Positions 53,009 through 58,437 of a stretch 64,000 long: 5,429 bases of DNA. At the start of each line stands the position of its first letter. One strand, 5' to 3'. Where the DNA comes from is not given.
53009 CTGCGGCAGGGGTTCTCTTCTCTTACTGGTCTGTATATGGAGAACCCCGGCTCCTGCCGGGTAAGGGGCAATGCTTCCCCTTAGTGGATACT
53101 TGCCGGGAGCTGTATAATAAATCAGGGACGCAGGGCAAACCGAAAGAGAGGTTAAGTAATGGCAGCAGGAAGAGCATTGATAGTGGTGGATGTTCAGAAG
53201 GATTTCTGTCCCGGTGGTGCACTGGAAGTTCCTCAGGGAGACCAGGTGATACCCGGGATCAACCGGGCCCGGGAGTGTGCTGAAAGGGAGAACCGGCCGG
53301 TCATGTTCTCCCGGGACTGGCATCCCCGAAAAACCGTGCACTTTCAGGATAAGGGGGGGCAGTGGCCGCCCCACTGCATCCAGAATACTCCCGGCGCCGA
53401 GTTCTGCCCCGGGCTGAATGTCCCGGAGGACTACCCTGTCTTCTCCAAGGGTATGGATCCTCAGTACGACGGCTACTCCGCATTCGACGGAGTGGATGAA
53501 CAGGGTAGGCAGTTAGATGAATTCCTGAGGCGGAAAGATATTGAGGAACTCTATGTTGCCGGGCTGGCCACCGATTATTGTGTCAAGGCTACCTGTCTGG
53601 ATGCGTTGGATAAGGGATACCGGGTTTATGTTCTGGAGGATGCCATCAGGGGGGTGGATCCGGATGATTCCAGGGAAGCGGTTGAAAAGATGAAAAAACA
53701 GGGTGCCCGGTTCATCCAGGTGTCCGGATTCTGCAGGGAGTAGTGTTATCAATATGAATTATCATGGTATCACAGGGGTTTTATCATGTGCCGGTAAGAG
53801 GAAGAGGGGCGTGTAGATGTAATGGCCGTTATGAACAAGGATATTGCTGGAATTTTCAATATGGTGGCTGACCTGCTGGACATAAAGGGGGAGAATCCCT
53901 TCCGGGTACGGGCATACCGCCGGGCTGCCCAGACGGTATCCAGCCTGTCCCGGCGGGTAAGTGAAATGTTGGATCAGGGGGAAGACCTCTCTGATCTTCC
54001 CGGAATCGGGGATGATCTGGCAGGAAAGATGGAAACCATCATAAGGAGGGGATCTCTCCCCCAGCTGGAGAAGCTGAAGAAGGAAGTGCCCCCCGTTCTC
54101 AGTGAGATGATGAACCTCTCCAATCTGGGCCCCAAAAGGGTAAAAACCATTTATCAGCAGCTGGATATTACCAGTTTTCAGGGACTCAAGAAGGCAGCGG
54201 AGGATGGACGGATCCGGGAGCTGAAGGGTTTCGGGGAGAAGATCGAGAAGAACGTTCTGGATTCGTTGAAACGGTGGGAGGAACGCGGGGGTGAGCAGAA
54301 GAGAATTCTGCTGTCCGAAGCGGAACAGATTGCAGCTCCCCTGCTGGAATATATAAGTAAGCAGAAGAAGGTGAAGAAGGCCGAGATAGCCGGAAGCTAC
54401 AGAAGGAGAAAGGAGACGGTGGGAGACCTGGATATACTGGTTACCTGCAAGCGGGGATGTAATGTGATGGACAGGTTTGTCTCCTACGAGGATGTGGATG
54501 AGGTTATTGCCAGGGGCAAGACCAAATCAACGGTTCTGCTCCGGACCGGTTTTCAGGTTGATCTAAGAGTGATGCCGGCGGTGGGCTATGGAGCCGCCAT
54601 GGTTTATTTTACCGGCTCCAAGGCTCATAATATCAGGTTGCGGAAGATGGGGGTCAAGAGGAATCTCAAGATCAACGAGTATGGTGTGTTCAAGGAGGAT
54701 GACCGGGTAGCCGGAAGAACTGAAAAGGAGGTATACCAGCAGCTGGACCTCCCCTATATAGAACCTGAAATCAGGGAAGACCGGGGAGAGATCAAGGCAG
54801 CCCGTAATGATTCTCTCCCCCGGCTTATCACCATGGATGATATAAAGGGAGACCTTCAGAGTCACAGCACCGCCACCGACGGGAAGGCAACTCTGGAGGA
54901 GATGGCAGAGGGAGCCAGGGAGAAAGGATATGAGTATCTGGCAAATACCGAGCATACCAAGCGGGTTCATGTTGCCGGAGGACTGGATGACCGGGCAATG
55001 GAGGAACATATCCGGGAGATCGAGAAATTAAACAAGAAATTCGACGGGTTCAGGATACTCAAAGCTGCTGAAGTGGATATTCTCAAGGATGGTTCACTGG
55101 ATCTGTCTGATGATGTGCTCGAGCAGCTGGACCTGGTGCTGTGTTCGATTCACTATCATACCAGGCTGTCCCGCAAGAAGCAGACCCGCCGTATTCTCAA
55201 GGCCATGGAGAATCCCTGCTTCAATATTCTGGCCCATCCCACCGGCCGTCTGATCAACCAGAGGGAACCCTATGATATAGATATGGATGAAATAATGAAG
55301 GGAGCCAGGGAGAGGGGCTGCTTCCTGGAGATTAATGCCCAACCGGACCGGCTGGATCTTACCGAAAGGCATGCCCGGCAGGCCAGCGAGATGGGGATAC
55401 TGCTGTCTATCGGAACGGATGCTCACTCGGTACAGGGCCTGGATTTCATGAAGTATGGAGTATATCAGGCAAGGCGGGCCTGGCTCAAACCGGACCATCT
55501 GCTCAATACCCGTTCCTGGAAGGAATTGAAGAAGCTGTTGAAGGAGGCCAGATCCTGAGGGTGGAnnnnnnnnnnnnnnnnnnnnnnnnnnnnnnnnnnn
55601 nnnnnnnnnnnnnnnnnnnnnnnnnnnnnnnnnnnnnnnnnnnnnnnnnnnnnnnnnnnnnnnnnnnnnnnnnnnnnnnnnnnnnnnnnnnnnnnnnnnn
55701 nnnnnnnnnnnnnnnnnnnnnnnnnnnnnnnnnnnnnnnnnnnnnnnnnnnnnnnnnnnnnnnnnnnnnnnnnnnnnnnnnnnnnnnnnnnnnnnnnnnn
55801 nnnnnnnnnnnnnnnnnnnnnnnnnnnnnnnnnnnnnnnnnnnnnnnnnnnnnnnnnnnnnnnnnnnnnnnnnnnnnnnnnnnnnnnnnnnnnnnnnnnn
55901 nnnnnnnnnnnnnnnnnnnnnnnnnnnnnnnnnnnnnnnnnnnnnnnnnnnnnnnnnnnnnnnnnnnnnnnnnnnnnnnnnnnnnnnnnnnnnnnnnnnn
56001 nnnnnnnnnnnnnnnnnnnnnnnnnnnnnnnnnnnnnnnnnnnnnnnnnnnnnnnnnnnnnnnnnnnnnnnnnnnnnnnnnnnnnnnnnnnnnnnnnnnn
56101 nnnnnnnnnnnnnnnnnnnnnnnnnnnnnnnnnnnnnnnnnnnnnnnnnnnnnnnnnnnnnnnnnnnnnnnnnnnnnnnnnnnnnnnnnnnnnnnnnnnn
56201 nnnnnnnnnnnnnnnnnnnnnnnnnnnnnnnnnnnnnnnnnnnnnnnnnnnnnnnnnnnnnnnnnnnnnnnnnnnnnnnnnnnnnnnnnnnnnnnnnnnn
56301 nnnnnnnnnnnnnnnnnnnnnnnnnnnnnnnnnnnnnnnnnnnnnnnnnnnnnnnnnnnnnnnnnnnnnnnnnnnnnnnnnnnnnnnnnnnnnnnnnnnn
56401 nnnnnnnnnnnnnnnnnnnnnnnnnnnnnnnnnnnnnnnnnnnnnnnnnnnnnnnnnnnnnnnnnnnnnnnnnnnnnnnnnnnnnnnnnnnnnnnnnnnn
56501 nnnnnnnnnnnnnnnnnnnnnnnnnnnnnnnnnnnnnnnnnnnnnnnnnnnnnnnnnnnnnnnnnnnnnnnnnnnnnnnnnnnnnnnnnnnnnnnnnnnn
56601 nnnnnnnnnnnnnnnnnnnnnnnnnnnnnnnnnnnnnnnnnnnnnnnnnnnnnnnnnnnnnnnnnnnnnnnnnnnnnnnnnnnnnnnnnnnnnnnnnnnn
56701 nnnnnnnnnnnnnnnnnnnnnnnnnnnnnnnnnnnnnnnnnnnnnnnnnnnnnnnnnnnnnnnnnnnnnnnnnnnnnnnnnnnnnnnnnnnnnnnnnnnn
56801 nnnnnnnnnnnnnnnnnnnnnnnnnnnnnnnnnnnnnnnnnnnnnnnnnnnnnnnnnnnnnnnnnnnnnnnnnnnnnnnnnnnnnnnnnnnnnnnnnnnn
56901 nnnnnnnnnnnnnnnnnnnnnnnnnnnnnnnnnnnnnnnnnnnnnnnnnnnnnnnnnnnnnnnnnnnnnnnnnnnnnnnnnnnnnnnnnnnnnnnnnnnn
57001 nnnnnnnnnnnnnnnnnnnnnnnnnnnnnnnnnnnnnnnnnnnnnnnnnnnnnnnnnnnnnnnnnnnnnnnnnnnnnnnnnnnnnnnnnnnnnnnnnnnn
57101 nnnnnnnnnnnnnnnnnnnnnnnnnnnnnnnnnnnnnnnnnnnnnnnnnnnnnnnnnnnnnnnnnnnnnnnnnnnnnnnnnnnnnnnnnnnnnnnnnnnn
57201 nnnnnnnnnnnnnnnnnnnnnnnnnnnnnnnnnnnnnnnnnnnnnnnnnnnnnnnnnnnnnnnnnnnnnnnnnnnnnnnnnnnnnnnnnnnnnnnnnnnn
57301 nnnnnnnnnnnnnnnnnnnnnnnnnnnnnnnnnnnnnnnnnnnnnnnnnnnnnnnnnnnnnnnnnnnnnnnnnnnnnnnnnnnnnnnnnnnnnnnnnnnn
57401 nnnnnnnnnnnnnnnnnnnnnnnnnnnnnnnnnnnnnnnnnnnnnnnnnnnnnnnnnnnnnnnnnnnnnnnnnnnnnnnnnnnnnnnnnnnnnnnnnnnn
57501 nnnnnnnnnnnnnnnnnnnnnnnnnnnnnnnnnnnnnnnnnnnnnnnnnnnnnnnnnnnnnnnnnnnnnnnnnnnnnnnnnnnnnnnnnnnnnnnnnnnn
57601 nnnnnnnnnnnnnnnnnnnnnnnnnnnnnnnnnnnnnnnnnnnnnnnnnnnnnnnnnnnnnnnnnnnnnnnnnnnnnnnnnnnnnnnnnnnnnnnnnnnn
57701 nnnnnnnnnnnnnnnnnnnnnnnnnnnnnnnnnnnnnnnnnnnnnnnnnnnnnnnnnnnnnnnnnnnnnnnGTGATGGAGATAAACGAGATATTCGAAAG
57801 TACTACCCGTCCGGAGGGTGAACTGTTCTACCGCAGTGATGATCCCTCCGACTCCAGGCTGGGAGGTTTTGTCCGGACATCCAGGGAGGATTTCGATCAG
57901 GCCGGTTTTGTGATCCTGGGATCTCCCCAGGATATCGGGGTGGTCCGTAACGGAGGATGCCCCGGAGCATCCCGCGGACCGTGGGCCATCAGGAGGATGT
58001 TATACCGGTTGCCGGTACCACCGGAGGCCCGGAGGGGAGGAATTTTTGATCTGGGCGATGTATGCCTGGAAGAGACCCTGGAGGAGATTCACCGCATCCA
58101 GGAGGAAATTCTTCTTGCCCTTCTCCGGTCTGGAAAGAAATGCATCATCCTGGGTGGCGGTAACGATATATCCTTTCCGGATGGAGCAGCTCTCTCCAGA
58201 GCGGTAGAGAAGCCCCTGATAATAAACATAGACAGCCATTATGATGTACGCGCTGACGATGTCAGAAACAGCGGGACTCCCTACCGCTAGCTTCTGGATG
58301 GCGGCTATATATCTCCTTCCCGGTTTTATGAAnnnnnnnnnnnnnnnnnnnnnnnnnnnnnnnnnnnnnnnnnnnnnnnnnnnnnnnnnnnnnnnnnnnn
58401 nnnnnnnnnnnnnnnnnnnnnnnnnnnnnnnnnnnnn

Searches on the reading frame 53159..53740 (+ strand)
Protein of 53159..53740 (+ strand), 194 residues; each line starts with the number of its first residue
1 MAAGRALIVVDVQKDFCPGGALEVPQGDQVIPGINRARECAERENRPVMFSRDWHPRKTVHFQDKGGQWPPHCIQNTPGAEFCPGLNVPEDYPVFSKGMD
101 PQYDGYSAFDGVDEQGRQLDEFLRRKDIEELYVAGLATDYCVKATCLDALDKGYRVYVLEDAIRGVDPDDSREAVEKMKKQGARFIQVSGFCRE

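Call 51: search_protein_families(library=pfam, proteins=[window:53159-53740:+], max_evalue=0.001)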
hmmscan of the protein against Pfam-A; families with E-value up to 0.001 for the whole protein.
window:53159-53740:+ (194 aa): 1 family
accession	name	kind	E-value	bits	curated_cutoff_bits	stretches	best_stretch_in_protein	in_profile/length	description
PF00857.26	Isochorismatase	-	7e-40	137.4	27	1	6-187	2-172/175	Isochorismatase domain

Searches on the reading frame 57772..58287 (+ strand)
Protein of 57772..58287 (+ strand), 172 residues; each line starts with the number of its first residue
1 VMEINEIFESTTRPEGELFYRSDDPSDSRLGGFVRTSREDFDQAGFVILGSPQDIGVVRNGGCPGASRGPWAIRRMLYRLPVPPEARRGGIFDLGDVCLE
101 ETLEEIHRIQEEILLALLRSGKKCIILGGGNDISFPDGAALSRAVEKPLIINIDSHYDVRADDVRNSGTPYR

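Call 89: search_protein_families(library=ncbifam, proteins=[window:57772-58287:+], max_evalue=0.001)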
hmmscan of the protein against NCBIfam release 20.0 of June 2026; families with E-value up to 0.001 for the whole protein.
window:57772-58287:+ (172 aa): 4 families
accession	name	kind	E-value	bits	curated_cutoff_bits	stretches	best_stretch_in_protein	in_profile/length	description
TIGR01227.1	hutG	equivalog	2.2e-24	86.2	229.15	1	38-172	29-167/307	formimidoylglutamase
NF010347.0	PRK13775.1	equivalog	9.3e-10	38.3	381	1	37-172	42-182/331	formimidoylglutamase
NF002564.0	PRK02190.1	subfamily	6.2e-09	35.4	302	1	25-165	13-160/307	agmatinase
TIGR01230.1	agmatinase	equivalog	3.4e-07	30.2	174.3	1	37-162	6-134/275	agmatinase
